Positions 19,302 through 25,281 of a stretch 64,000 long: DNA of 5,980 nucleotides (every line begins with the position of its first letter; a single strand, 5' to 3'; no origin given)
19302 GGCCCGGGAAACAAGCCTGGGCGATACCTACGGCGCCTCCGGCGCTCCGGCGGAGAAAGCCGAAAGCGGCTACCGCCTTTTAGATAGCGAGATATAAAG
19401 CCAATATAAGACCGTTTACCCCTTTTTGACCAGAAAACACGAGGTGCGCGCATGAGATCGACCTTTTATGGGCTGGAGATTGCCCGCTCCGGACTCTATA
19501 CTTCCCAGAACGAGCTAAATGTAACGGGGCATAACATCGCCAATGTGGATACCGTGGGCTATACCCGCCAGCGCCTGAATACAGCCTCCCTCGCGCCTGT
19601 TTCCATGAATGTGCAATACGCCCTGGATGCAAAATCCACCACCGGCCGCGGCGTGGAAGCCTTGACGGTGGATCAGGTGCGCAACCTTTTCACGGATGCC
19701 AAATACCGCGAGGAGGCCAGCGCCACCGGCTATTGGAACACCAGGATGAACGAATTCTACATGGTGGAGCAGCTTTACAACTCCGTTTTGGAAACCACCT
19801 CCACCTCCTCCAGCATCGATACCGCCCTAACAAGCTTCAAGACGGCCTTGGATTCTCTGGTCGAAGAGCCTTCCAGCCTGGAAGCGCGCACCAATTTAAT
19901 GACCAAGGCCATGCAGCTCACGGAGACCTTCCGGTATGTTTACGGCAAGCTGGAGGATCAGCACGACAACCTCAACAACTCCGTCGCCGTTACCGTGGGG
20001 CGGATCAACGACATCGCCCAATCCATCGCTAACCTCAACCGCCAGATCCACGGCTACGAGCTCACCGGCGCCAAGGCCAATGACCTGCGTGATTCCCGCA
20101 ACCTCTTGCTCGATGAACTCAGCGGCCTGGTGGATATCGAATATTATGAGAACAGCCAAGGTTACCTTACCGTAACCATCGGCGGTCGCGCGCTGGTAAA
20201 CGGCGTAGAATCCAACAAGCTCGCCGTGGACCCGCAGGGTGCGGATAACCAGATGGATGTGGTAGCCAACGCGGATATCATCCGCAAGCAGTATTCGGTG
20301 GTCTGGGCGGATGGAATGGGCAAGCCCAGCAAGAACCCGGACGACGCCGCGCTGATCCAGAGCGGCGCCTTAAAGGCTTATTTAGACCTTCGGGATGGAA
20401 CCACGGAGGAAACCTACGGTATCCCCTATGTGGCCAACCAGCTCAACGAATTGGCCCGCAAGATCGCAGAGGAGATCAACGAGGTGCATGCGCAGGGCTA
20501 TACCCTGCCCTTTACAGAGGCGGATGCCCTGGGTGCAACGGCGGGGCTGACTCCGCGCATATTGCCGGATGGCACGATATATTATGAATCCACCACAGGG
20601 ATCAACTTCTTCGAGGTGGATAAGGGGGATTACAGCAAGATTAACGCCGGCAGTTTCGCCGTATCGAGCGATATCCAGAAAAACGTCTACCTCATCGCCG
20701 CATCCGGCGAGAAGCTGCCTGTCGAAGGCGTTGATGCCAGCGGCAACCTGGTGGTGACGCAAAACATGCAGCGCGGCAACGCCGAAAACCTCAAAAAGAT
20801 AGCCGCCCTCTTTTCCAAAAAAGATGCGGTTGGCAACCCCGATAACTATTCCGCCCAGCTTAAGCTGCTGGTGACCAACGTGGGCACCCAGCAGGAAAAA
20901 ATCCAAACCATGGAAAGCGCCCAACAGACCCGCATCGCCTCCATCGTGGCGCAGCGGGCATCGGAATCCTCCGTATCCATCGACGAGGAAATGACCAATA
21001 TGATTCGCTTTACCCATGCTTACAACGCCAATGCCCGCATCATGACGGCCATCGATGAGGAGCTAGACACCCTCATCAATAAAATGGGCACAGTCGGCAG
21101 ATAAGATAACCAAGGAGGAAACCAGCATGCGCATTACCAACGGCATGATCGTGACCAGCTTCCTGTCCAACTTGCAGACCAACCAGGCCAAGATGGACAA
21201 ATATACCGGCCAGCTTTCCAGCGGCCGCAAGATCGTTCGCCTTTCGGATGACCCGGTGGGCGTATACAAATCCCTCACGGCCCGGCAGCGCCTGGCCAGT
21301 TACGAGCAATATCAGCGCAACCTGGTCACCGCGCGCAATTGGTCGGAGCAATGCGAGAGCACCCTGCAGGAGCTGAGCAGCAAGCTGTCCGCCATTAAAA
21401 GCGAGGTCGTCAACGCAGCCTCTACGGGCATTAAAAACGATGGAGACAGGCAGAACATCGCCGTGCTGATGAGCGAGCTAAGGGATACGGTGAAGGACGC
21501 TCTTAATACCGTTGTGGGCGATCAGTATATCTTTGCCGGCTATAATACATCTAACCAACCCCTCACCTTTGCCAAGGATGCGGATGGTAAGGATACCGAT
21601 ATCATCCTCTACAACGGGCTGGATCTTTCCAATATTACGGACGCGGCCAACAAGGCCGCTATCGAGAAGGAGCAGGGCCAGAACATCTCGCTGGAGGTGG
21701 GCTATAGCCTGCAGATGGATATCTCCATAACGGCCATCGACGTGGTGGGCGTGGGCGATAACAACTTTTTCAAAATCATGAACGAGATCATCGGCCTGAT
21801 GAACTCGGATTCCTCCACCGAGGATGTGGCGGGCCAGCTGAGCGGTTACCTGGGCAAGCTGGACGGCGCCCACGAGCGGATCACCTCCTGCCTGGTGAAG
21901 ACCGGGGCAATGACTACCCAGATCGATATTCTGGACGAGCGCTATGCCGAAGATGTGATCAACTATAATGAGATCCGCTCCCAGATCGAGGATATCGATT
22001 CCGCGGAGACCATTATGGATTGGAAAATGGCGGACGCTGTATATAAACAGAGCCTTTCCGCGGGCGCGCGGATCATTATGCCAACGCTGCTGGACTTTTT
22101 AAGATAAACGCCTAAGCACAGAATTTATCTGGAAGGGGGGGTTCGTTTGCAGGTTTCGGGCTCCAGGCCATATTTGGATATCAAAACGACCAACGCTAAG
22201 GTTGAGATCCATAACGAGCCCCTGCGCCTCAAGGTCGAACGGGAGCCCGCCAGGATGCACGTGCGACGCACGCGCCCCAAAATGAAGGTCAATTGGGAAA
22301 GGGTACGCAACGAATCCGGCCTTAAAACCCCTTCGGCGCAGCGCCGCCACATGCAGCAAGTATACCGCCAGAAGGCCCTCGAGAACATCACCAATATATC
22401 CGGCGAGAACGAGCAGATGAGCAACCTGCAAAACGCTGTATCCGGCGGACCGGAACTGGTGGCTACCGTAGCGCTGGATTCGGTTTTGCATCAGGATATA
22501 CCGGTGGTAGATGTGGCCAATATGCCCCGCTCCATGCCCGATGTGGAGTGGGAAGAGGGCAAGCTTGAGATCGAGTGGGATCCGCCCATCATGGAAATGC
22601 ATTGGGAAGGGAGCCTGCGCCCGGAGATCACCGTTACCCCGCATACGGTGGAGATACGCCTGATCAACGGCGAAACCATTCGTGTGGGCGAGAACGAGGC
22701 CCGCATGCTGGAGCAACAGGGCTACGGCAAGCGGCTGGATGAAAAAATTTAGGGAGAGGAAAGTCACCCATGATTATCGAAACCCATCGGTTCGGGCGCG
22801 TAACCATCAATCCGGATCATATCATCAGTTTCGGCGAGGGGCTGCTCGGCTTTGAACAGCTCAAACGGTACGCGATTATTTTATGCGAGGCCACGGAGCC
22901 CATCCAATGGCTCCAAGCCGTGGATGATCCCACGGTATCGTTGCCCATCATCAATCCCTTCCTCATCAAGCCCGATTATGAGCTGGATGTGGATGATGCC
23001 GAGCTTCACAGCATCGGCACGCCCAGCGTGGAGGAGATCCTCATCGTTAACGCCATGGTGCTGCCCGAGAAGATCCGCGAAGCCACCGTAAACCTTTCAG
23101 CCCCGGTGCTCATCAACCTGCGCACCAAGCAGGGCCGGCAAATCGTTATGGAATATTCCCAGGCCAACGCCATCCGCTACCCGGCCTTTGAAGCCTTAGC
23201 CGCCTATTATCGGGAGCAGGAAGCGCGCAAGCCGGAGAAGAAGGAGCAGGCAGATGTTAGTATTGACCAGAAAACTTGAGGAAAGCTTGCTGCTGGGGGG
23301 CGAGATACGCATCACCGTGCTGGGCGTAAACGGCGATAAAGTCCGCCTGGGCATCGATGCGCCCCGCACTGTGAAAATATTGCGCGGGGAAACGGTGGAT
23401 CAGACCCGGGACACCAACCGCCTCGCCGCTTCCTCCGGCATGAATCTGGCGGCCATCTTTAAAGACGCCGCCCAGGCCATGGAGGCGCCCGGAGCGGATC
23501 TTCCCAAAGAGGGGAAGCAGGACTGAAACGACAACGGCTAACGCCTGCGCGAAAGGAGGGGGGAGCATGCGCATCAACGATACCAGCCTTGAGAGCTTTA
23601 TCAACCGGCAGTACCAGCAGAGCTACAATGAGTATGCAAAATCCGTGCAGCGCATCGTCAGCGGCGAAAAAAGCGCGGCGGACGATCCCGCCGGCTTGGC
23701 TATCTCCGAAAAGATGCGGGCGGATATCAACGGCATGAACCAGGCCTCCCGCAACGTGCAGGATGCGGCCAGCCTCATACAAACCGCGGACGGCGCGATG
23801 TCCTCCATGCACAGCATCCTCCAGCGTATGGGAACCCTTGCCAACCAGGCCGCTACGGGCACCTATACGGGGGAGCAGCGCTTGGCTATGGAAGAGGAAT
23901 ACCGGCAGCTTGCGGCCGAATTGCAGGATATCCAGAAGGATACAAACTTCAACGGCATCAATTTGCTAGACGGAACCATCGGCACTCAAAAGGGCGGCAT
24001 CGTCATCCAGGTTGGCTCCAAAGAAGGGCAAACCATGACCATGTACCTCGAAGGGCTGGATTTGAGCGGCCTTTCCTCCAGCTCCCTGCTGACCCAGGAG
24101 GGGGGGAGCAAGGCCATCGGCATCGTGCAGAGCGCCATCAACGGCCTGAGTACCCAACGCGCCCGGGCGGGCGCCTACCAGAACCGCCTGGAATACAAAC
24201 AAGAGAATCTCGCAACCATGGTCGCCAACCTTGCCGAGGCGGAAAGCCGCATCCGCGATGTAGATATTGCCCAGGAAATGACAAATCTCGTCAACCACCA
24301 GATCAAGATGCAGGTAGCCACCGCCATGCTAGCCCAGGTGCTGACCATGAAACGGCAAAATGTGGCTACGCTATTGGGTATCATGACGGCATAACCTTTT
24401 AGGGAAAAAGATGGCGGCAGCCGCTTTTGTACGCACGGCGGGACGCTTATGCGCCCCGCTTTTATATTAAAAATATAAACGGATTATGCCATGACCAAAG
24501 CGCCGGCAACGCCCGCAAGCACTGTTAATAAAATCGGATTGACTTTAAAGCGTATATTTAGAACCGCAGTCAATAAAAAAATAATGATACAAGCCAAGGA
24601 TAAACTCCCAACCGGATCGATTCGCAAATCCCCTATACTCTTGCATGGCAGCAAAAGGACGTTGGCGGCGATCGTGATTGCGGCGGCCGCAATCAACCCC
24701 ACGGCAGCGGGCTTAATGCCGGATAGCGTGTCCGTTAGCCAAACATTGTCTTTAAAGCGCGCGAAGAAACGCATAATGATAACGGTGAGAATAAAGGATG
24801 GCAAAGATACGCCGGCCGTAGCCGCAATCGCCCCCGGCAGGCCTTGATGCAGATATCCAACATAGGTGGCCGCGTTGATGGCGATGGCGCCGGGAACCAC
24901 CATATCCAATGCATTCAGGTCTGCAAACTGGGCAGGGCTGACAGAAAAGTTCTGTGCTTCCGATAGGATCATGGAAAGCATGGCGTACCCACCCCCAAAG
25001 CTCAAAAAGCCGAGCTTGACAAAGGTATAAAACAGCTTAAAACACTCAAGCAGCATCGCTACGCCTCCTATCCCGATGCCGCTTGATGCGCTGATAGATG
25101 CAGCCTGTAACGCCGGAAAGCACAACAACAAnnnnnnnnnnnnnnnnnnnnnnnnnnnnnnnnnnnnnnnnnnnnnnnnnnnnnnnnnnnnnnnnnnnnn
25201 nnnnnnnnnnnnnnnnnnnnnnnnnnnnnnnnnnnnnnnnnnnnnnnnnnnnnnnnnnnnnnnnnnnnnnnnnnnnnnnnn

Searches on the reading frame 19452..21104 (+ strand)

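Call 31: search_protein_families(library=pfam, proteins=[window:19452-21104:+], max_evalue=0.00001)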
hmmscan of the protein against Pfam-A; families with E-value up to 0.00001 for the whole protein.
window:19452-21104:+ (550 aa): 3 families
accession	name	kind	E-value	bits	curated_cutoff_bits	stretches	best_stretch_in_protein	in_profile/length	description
PF22638.1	FlgK_D1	-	2.7e-50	171.6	28.6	1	118-352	11-224/233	Flagellar hook-associated protein FlgK helical domain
PF06429.18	Flg_bbr_C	-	9.2e-11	41.5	23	1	504-543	6-45/46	Flagellar basal body rod FlgEFG protein C-terminal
PF00460.25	Flg_bb_rod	-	1.3e-08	35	20.7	1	8-38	1-31/31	Flagella basal body rod protein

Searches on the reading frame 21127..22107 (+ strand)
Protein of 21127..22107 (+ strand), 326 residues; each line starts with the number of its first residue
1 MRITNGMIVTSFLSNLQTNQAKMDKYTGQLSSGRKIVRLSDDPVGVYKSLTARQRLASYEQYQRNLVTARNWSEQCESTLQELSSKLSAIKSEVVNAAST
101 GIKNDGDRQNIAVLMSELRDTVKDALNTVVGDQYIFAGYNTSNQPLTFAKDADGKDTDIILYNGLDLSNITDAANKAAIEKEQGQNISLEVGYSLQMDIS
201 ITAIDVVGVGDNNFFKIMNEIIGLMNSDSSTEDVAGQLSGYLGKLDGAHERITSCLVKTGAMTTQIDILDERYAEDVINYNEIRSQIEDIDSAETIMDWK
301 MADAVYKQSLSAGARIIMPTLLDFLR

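Call 31: search_protein_families(library=pfam, proteins=[window:21127-22107:+], max_evalue=0.00001)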
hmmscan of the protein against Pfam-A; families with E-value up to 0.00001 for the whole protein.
window:21127-22107:+ (326 aa): 1 family
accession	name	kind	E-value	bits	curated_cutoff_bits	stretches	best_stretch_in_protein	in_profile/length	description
PF00669.25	Flagellin_N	-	3.6e-14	53.4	26.6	1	8-141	6-139/139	Bacterial flagellin N-terminal helical region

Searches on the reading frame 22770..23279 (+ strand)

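Call 31: search_protein_families(library=pfam, proteins=[window:22770-23279:+], max_evalue=0.00001)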
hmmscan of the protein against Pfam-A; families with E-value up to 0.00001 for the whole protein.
window:22770-23279:+ (169 aa): 1 family
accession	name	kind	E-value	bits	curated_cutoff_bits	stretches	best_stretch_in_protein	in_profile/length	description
PF02623.20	FliW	-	5e-33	113.9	25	1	19-132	1-116/122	FliW protein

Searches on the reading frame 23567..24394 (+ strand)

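Call 31: search_protein_families(library=pfam, proteins=[window:23567-24394:+], max_evalue=0.00001)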
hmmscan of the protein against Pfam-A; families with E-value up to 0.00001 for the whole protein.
window:23567-24394:+ (275 aa): 2 families
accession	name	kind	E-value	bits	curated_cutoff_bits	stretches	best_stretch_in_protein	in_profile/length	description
PF00669.25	Flagellin_N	-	2.5e-31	109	26.6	1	8-137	6-137/139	Bacterial flagellin N-terminal helical region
PF00700.27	Flagellin_C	-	7.4e-20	71.5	23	1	184-270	1-86/86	Bacterial flagellin C-terminal helical region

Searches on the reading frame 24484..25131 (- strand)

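Call 31: search_protein_families(library=pfam, proteins=[window:24484-25131:-], max_evalue=0.00001)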
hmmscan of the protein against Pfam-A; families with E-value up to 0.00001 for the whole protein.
window:24484-25131:- (215 aa): 1 family
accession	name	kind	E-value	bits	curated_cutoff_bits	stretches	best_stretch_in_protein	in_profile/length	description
PF02417.20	Chromate_transp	-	1.6e-42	145.8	28.6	1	31-210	1-165/166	Chromate transporter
